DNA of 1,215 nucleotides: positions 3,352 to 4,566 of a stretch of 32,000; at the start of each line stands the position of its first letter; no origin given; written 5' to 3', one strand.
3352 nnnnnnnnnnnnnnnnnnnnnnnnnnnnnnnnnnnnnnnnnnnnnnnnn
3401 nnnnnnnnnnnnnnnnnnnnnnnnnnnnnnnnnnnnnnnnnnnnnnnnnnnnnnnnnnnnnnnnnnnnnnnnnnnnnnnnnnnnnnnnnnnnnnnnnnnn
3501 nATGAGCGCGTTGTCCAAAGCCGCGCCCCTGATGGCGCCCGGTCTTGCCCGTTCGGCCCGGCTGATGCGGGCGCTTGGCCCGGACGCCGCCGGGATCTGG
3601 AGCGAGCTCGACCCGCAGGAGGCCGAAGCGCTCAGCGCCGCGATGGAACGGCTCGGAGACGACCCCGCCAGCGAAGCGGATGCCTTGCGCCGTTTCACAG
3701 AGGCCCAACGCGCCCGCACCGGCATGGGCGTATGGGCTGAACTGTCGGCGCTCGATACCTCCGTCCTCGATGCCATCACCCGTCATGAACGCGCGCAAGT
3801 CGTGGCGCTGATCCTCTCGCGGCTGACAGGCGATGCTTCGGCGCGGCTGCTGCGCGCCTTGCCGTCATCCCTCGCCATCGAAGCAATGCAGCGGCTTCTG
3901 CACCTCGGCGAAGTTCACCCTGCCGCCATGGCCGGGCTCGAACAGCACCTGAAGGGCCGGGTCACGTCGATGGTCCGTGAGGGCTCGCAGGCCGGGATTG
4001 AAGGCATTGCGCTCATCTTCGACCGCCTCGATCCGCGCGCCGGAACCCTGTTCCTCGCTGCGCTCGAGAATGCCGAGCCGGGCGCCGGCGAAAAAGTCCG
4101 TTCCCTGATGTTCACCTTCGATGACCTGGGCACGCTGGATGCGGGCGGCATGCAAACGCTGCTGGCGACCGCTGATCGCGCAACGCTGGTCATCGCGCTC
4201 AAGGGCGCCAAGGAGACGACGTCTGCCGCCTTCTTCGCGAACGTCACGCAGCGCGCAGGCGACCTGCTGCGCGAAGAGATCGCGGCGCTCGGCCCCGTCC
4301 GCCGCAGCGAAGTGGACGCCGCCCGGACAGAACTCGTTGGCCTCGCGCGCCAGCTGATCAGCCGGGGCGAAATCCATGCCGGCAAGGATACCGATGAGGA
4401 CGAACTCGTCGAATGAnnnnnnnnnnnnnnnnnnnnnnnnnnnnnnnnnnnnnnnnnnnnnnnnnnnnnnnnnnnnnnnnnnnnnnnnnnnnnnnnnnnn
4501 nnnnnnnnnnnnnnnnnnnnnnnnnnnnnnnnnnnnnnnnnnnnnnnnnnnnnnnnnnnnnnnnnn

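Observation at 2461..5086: sciP followed by a translationally coupled, miniaturised fliF-fliG-fliH/flbE-fliN module; the FliF-position protein is only 224 aa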

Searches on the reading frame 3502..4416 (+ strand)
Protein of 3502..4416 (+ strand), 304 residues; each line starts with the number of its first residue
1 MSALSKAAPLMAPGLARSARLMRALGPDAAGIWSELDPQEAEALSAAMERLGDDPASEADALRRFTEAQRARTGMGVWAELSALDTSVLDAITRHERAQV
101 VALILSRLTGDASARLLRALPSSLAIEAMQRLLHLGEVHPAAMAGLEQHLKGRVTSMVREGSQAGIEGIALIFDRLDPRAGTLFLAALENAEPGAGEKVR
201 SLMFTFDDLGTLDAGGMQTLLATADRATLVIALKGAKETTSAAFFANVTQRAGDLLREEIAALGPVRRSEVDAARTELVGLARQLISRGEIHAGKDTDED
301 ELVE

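Call 3: search_protein_families(library=pfam, proteins=[window:3502-4416:+], max_evalue=1)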
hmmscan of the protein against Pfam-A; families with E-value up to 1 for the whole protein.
window:3502-4416:+ (304 aa): 9 families
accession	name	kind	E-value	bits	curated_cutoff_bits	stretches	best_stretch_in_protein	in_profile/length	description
PF01706.21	FliG_C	-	3.5e-34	117.8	23.3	2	187-291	2-106/108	FliG C-terminal domain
PF14841.11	FliG_M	-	1.5e-12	47.9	25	1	92-159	7-74/76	FliG middle domain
PF14842.11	FliG_N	-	1.7e-10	41.8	25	1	14-77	4-69/104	FliG N-terminal domain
PF06252.17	GemA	-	0.055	14.8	27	0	34-130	20-114/119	Bacteriophage Mu, GemA protein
PF17932.6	TetR_C_24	-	0.079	13.7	26.4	0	255-290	28-63/114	Tetracyclin repressor-like, C-terminal domain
PF03448.22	MgtE_N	-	0.2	12.6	25.9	0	81-131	34-84/102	MgtE intracellular N domain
PF21822.3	Phage_TAC_15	-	0.21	12.6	22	0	125-205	12-95/127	Phage tail assembly chaperone protein, TAC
PF13191.12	AAA_16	-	0.23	12.4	32.6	0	88-228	69-160/167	AAA ATPase domain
PF11573.13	Med23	-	0.41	8.7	25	1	73-155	515-596/1304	Mediator complex subunit 23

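Call 4: search_protein_families(library=ncbifam, proteins=[window:3502-4416:+], max_evalue=1)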
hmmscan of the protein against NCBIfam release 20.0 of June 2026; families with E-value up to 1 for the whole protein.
window:3502-4416:+ (304 aa): 3 families
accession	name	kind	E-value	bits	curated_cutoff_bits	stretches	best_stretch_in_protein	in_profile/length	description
TIGR00207.1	fliG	equivalog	1.1e-39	136.8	226.7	1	51-302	90-337/338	flagellar motor switch protein FliG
NF004260.2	PRK05686.2-1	equivalog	4.4e-14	52.4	550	1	74-261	114-301/316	flagellar motor switch protein FliG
NF041430.1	UrfF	equivalog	0.02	15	100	1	16-51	22-55/68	plasmid repression protein F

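Call 12: find_homologous_proteins(query=window:3502-4416:+, max_evalue=1e-10)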
Query window:3502-4416:+ (304 aa): 460 proteins with E <= 1e-10 among 8000 candidates; the best 120 are listed.
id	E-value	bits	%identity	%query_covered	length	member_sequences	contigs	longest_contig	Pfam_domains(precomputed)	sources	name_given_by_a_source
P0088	3.9e-176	602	97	100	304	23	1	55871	PF14842.12,PF14841.12,PF01706.22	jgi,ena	jgi:flagellar motor switch protein FliG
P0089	3.2e-149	514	84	96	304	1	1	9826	PF14842.12,PF14841.12,PF01706.22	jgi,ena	-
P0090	3.4e-147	507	82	100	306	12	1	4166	PF14842.12,PF14841.12,PF01706.22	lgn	-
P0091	1.1e-146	506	82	100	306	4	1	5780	PF14842.12,PF14841.12,PF01706.22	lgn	-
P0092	1.8e-145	502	82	100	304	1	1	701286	PF14842.12,PF14841.12,PF01706.22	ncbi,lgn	ncbi:MAG: FliG C-terminal domain-containing protein [Hyphomonas sp.]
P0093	1.8e-143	495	79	100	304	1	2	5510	PF14842.12,PF14841.12,PF01706.22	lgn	-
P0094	2.0e-143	495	81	100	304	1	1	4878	PF14842.12,PF14841.12,PF01706.22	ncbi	-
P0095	1.2e-142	492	79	100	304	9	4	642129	PF14842.12,PF14841.12,PF01706.22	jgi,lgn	jgi:flagellar motor switch protein FliG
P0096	1.4e-142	492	80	100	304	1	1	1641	PF14842.12,PF14841.12,PF01706.22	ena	-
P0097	4.6e-141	487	80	100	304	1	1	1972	PF14842.12,PF14841.12,PF01706.22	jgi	jgi:flagellar motor switch protein FliG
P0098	4.6e-141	487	79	100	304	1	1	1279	PF14842.12,PF14841.12,PF01706.22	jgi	jgi:flagellar motor switch protein FliG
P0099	5.0e-141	487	78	100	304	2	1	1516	PF14842.12,PF14841.12,PF01706.22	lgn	-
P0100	5.4e-141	487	79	100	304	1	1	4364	PF14842.12,PF14841.12,PF01706.22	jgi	-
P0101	6.0e-141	487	80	100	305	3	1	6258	PF14842.12,PF14841.12,PF01706.22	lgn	-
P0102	8.3e-141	486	79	100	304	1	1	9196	PF14842.12,PF14841.12,PF01706.22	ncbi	ncbi:MAG: FliG C-terminal domain-containing protein [Hyphomonas sp.]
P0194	6.7e-95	336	61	100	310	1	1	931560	PF14842.12,PF14841.12,PF01706.22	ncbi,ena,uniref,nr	ncbi:FliG C-terminal domain-containing protein [uncultured Hyphomonas sp.]|uniref:flagellar motor sw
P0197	2.7e-94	334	60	96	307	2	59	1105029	PF14842.12,PF14841.12,PF01706.22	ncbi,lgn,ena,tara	tara:strand:+ start:7499 stop:8422 length:924 start_codon:yes stop_codon:yes gene_type:complete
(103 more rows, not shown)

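Call 17: find_encoding_contigs(protein=P0197, flank=10000, max_places=2)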
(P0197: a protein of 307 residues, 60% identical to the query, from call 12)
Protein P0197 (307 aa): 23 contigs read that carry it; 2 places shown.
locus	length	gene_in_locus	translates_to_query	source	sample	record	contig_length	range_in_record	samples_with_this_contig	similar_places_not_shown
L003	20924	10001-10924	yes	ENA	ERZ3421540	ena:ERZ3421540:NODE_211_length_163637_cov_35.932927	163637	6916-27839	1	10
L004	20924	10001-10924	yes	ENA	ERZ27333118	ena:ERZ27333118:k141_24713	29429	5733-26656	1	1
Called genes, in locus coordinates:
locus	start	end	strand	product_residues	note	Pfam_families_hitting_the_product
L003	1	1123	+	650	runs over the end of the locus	PF00561:Abhydrolase_1 (faint), PF05448:AXE1 (weak), PF02129:Peptidase_S15 (weak), PF01738:DLH (weak), PF12146:Hydrolase_4 (faint), PF20434:BD-FAE, PF00326:Peptidase_S9, PF02230:Abhydrolase_2 (faint)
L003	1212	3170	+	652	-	PF05448:AXE1 (faint), PF02129:Peptidase_S15 (weak), PF00561:Abhydrolase_1 (faint), PF01738:DLH (weak), PF12146:Hydrolase_4 (faint), PF12697:Abhydrolase_6 (weak), PF20434:BD-FAE, PF00326:Peptidase_S9, +1 more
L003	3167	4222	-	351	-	PF02636:Methyltransf_28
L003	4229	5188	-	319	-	PF01790:LGT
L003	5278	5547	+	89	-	PF04380:BMFP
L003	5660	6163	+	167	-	PF10722:YbjN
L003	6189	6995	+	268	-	PF03807:F420_oxidored, PF14748:P5CR_dimer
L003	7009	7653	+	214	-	-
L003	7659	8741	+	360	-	PF02958:EcKL, PF01636:APH, PF07914:DUF1679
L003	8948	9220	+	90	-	PF06627:DUF1153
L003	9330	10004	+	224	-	-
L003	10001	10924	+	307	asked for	PF14842:FliG_N (faint), PF14841:FliG_M, PF01706:FliG_C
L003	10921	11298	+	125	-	-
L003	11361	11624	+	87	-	PF01052:FliMN_C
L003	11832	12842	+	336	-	PF00448:SRP54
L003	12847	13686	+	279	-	PF01656:CbiA, PF02374:ArsA_ATPase (faint), PF06564:CBP_BcsQ (weak), PF10609:ParA, PF13614:AAA_31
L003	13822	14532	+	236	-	PF00072:Response_reg, PF00486:Trans_reg_C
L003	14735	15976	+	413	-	PF01734:Patatin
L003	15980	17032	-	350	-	PF00586:AIRS, PF02769:AIRS_C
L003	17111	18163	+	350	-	PF00581:Rhodanese, PF26341:AAA_SelU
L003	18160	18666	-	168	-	PF00075:RNase_H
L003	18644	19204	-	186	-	-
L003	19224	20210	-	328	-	PF01636:APH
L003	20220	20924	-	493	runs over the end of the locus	PF07690:MFS_1, PF03137:OATP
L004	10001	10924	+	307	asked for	PF14842:FliG_N (faint), PF14841:FliG_M, PF01706:FliG_C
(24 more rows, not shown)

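Call 18: find_encoding_contigs(protein=P0194, flank=10000, max_places=1)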
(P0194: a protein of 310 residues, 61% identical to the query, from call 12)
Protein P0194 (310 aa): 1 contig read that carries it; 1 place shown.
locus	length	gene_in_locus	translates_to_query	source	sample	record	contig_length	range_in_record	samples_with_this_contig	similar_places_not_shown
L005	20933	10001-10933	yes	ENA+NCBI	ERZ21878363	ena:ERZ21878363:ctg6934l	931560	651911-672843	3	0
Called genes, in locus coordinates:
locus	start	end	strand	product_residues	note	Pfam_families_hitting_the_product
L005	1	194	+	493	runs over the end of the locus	PF06863:DUF1254, PF06742:DUF1214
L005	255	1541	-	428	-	PF01053:Cys_Met_Meta_PP, PF00155:Aminotran_1_2 (weak), PF01041:DegT_DnrJ_EryC1 (weak)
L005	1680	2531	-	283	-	PF04228:Zn_peptidase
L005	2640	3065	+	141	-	PF01894:YjbQ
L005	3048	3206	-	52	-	-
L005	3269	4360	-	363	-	PF02636:Methyltransf_28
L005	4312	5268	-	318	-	PF01790:LGT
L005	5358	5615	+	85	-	PF04380:BMFP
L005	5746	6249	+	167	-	PF10722:YbjN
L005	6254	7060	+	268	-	PF03807:F420_oxidored, PF14748:P5CR_dimer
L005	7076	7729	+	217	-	-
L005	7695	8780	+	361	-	PF01636:APH, PF02958:EcKL, PF07914:DUF1679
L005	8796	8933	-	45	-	-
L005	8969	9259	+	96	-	PF06627:DUF1153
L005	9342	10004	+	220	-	-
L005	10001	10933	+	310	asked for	PF14842:FliG_N (faint), PF14841:FliG_M, PF01706:FliG_C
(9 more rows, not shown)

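Call 29: search_dna_similar(query=window:3502-4413:+, collection=plasmids, mode=protein, max_evalue=1e-10, max_rows=20)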
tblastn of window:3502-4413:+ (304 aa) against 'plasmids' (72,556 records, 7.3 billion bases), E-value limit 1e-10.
Records with a match: 212; places in all: 214; records where one place covers at least 80% of the query: 160.
Best place of each record, by identity: <60% 212.
By first word of the organism name: Ralstonia 134; Azospirillum 15; Sulfitobacter 11; Escherichia 7; Salmonella 5; Cupriavidus 4; Acetobacter 2; Aristophania 2; Proteus 2; Salipiger 2; and 26 more.
By predicted mobility (MOB-suite, as given by PLSDB): mobilizable 115; non-mobilizable 94; conjugative 3.
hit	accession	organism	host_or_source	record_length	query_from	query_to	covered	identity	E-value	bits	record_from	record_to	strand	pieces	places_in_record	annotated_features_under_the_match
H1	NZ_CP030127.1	Indioceanicola profundi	sediment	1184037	19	303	94%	36.1%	3e-40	156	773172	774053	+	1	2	none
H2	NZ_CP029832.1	Azospirillum ramasamyi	single cell,Cow dung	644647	19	303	94%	35.0%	5e-40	155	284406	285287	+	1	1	fliG: flagellar motor switch protein FliG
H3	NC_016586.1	Azospirillum lipoferum 4B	-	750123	19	303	94%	35.0%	8e-40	155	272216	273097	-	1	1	fliG: flagellar motor switch protein FliG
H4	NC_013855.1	Azospirillum sp. B510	-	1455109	19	303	94%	34.7%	3e-39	153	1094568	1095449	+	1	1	record has no annotation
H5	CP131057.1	Hyphomicrobiales bacterium UR115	tomato,bacteria,rhizosphere soil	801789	19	303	94%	34.7%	3e-39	153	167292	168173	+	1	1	none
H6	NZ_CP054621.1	Azospirillum oryzae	cell culture,soil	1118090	19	303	94%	34.7%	5e-39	152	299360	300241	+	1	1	record has no annotation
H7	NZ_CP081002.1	Sphingobium sp. V4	cell culture,soil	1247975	14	303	95%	33.7%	4e-37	147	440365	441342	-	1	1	record has no annotation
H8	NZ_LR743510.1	Methylobacterium bullatum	-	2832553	28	303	91%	33.1%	9e-37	146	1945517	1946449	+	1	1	none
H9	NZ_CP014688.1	Acetobacter persici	water kefir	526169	6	304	98%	30.4%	3e-28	121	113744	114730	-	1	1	flagellar motor switch protein FliG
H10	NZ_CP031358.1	Erythrobacter aureus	marine sediment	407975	14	291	91%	31.5%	3e-31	130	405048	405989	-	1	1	flagellar motor switch protein FliG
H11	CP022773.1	Ralstonia solanacearum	Solanum tuberosum,single cell,Potato ...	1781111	12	295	93%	29.7%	1e-21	102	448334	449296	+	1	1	flagellar motor switch protein FliG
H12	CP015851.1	Ralstonia solanacearum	Rhizoma kaempferiae,cell culture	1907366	12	295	93%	29.7%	1e-21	102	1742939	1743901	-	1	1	flagellar motor switch protein FliG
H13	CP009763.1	Ralstonia solanacearum OE1-1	Solanum virginianum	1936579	12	295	93%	29.7%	1e-21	102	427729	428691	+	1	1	flagellar motor switch protein FliG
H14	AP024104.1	Ralstonia solanacearum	-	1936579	12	295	93%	29.7%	1e-21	102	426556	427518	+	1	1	fliG: flagellar motor switch protein G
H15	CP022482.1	Ralstonia solanacearum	peanut,cell culture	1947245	12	295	93%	29.7%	1e-21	102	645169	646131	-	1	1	flagellar motor switch protein FliG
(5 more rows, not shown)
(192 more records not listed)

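Call 43: find_related_loci(query=A3, collection=genome_contigs, flank=10000)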
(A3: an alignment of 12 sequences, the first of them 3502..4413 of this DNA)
Query A3 (304 aa) in genome_contigs; peptide patterns used: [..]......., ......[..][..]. (x = any residue, [..] = any of these).
599 stretches matched a pattern (row limit reached: there are more); 569 encode a relative of the query (tblastn E <= 1e-3); the best 80 are kept; 80 distinct loci.
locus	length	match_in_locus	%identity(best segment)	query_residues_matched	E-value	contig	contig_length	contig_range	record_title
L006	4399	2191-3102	97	1-304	0e+0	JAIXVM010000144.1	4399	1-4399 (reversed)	MAG: Hyphomonadaceae bacterium isolate D1_MAG_00065 pond_D1_MAG_00065_000000000175, whole genome shotgun sequence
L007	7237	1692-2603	96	1-304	0e+0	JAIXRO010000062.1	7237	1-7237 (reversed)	MAG: Hyphomonadaceae bacterium isolate C4_MAG_00064 pond_C4_MAG_00064_000000000130, whole genome shotgun sequence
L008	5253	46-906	84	20-304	3e-153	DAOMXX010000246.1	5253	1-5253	MAG TPA_asm: Hyphomonas sp. isolate AMR_MDS_5641 NODE_5438_length_5253_cov_8.063294, whole genome shotgun sequence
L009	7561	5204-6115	77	1-304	1e-147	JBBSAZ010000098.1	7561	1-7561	MAG: Caulobacterales bacterium isolate La6_metabat2.066 La6_metabat2.066_K_3081050_L_7561_cov_10.9821, whole genome shot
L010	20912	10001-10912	75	1-304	4e-145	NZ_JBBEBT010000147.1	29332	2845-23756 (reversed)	MAG: Hyphomonas sp. isolate LejiaF_64_14 Lejia_F_2358_length_29332_cov_8, whole genome shotgun sequence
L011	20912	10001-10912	75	1-304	6e-144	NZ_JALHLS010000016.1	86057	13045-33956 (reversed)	MAG: Hyphomonas sp. isolate Bin_23_5 c_000000001618, whole genome shotgun sequence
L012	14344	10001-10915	61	14-304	3e-107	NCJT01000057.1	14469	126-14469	MAG: Hyphomonas sp. 34-62-18 04302015_34_scaffold_527, whole genome shotgun sequence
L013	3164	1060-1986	63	1-304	6e-105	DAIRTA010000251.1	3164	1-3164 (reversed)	MAG TPA_asm: Hyphomonas sp. isolate CTOTU7361 NODE_55993_length_3164_cov_6.996784, whole genome shotgun sequence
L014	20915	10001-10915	61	14-304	3e-102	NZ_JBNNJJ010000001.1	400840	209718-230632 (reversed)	Hyphomonas sp. NPDC076881 NPDC076881_70_F4.ctg-0001, whole genome shotgun sequence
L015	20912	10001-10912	77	1-304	4e-144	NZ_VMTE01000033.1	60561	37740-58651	MAG: Hyphomonas sp. isolate S2_81 k141_136597, whole genome shotgun sequence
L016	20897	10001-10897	60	11-304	1e-101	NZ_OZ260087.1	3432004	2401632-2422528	MAG: Hyphomonas sp. isolate C9799-m1-bin12 chromosome 1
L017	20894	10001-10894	60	12-304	2e-101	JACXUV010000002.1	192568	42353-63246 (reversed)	MAG: Rhodobacterales bacterium isolate DE15.006 scaffold_7, whole genome shotgun sequence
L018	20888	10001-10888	58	14-304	2e-100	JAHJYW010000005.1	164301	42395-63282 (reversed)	MAG: Alphaproteobacteria bacterium isolate UMS_B.mb.54 UMS_B.mb.54_k119_38114, whole genome shotgun sequence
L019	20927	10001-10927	57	1-304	4e-99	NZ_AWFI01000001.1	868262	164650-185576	Hyphomonas sp. L-53-1-40 contig1, whole genome shotgun sequence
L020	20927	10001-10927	58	1-304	3e-99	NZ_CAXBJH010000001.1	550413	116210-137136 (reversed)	MAG: uncultured Hyphomonas sp. isolate ERR2762161_binner12_Refined_54 ERZ3422048.2, whole genome shotgun sequence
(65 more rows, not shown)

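Call 58: search_protein_families(library=pfam, proteins=[L003:10921-11295:+], max_evalue=1)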
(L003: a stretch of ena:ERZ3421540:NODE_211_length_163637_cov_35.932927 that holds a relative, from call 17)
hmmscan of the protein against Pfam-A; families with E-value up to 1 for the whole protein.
L003:10921-11295:+ (125 aa): 1 family
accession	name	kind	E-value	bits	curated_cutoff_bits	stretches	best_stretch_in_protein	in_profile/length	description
PF21597.2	TetR_C_43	-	0.073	13.7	27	1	49-89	18-58/105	Transcriptional regulator SbtR-like, C-terminal domain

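Call 82: search_solved_structures(query=A5, max_evalue=0.00001, show_alignments=2)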
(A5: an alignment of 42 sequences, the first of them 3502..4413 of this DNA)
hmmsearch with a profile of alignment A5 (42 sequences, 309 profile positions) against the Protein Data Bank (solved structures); distinct sequences matched with E-value up to 0.00001: 14.
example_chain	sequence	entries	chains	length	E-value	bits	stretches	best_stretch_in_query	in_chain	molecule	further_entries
1lkv_X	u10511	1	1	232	2.9e-42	148.2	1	90-299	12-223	FLAGELLAR MOTOR SWITCH PROTEIN FLIG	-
8z4d_1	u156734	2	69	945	3.6e-42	147.9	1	13-298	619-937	Flagellar M-ring protein,Flagellar motor switch protein FliG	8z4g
4fhr_B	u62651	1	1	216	6.4e-42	147.1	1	89-296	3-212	Flagellar motor switch protein FliG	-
3hjl_A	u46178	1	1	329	6.4e-41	143.8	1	78-299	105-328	Flagellar motor switch protein fliG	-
8umd_B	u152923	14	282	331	4e-40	141.2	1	13-300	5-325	Flagellar motor switch protein FliG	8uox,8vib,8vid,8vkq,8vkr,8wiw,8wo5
3ajc_A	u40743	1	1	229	1.5e-39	139.3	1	90-299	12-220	Flagellar motor switch protein fliG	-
3usw_A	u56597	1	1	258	3.2e-39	138.2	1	76-302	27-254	Flagellar motor switch protein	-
3usy_A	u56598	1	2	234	4.2e-39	137.9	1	84-302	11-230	Flagellar motor switch protein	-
8umx_B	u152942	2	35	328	1.7e-35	126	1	13-300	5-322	Flagellar motor switch protein FliG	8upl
1qc7_A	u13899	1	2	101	2.1e-20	76.5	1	208-299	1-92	PROTEIN (FLIG)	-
8ucs_H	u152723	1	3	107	2.4e-17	66.4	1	211-299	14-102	Flagellar motor switch protein FliG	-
3soh_B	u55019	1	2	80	2.7e-10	43.2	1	93-163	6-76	Flagellar motor switch protein FliG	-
4qrm_B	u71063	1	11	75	5.5e-10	42.2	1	93-160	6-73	Flagellar motor switch protein FliG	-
4fq0_C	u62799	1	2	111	1e-08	38.1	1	79-163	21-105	Flagellar motor switch protein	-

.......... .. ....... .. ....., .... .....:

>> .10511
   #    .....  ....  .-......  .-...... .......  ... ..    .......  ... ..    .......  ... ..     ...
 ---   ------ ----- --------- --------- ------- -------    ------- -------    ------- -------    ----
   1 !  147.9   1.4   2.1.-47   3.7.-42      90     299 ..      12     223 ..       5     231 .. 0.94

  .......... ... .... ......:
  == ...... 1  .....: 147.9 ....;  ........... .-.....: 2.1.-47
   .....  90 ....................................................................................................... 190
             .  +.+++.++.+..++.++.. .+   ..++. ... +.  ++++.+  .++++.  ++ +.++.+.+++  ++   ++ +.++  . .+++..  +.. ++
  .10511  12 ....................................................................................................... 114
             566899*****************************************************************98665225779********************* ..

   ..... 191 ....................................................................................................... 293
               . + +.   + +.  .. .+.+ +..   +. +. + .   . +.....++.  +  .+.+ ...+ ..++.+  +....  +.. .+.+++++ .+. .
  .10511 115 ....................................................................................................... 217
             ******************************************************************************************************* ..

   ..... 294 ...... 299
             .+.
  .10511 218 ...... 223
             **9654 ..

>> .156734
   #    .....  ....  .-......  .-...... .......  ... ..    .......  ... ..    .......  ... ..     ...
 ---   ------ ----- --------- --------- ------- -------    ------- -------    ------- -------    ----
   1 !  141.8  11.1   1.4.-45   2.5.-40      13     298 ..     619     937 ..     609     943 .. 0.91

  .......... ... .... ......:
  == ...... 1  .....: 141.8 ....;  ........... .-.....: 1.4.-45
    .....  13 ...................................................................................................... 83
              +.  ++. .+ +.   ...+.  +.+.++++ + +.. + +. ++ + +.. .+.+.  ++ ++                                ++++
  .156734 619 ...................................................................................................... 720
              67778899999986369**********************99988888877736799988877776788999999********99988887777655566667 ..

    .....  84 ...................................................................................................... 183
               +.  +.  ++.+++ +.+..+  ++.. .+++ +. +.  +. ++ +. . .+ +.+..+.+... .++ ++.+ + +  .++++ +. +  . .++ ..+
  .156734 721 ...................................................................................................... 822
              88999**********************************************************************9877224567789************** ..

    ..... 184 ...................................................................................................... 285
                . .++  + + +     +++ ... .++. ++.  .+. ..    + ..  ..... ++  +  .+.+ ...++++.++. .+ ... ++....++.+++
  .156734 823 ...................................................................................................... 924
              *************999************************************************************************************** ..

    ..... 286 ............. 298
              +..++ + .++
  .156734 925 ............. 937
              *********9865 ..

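Call 83: predict_structure(alignment_id=A5)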
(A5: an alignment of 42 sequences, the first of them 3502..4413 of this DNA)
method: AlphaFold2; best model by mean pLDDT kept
length: 304 residues; sequences in the alignment: 42
mean_pLDDT: 73.8   pTM: 0.37
mean pLDDT of the five models: 73.8, 73.2, 71.8, 71.5, 68.5
residues with pLDDT >= 90: 5; 70-90: 211; 50-70: 49; < 50: 39
segments of 3 or more residues with pLDDT < 50: 1-9, 72-75, 161-171, 295-304
pLDDT, mean of each block of 10 residues (from residue 1): 42 71 77 77 80 75 61 62 84 87 88 88 88 81 82 70 47 50 61 61 74 82 87 82 83 86 85 85 81 52 35
secondary structure, 60 per line:
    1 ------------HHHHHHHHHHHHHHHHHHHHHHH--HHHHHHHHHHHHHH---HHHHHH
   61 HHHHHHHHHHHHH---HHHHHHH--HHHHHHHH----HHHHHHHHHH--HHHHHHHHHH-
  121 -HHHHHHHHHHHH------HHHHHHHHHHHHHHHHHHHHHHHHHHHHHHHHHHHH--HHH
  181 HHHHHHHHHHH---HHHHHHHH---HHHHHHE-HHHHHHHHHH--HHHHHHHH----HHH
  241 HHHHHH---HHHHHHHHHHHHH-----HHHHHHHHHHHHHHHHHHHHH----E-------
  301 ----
elements in order: H13-35 H38-51 H55-73 H77-83 H86-93 H98-107 H110-119 H122-133 H140-175 H178-191 H195-202 H206-211 H214-223 H226-233 H238-246 H250-262 H268-288
